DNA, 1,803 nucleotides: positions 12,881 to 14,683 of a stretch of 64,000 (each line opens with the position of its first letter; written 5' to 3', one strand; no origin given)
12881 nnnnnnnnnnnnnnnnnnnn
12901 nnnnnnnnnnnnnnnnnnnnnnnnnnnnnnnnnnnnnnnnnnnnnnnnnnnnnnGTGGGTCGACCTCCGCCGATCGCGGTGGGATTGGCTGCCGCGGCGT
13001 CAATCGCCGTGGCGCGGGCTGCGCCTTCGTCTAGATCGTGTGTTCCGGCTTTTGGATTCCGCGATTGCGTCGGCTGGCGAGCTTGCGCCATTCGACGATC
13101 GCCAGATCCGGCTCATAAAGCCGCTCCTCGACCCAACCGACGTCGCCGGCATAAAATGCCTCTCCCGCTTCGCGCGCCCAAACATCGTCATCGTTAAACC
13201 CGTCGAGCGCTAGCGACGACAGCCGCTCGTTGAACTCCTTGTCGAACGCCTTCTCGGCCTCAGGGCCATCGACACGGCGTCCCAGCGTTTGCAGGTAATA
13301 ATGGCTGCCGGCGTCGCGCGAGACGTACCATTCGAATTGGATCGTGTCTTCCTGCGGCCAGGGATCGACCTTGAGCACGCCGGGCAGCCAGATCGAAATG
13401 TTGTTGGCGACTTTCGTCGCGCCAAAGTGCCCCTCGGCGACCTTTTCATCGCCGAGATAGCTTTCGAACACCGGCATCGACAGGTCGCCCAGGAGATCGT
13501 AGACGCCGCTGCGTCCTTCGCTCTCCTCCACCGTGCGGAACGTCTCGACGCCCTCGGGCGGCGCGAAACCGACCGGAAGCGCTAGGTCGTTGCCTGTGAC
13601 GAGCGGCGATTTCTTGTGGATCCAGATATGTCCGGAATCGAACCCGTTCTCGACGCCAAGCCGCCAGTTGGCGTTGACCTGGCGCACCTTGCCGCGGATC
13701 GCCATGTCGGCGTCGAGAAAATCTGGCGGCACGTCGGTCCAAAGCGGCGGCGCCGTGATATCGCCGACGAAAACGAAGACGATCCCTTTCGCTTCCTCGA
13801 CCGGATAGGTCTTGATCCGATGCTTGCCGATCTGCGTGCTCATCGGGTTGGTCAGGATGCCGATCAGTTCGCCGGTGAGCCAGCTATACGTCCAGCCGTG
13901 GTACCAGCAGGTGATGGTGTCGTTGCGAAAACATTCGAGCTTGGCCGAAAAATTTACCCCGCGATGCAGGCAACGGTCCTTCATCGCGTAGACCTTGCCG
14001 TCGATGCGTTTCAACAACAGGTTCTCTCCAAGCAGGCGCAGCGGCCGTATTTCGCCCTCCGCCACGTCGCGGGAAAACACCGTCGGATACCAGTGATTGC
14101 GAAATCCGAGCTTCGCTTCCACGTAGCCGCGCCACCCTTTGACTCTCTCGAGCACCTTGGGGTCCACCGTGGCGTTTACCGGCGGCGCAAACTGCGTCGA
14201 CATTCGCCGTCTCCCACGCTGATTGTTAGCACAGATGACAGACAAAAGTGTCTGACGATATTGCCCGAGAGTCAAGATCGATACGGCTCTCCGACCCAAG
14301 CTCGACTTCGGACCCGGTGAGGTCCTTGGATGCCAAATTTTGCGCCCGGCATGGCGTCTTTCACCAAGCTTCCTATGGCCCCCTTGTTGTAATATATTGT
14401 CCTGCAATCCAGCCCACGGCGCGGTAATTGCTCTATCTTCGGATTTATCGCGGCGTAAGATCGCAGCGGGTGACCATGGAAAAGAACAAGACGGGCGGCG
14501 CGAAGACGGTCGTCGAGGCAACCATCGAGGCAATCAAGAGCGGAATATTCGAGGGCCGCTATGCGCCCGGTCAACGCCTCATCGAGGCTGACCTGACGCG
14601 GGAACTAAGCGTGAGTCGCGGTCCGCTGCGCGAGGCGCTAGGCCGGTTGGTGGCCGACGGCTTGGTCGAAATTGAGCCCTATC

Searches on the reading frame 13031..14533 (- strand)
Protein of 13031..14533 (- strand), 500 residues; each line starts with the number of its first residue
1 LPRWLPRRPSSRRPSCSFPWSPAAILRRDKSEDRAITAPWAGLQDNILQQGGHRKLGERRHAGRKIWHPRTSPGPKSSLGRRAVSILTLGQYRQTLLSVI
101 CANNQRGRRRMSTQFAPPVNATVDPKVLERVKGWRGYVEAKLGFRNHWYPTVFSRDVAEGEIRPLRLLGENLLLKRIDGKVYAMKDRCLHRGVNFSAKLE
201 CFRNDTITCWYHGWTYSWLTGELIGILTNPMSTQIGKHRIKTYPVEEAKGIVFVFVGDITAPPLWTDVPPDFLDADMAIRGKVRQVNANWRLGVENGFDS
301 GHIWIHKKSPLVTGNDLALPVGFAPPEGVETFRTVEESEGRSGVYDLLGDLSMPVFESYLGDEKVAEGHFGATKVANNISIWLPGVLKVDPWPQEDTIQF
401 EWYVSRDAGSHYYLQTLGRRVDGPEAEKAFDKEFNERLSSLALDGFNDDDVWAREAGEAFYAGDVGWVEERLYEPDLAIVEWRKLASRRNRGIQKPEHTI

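Call 58: search_protein_families(library=pfam, proteins=[window:13031-14533:-], max_evalue=0.0001)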
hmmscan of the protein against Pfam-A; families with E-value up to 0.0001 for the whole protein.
window:13031-14533:- (500 aa): 2 families
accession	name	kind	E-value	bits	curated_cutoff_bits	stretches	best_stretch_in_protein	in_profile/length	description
PF11723.14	Aromatic_hydrox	-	5.5e-82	275.4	24.4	1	255-494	1-241/241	Homotrimeric ring hydroxylase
PF00355.32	Rieske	-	1.3e-16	60.7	20.3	1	147-226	1-78/88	Rieske [2Fe-2S] domain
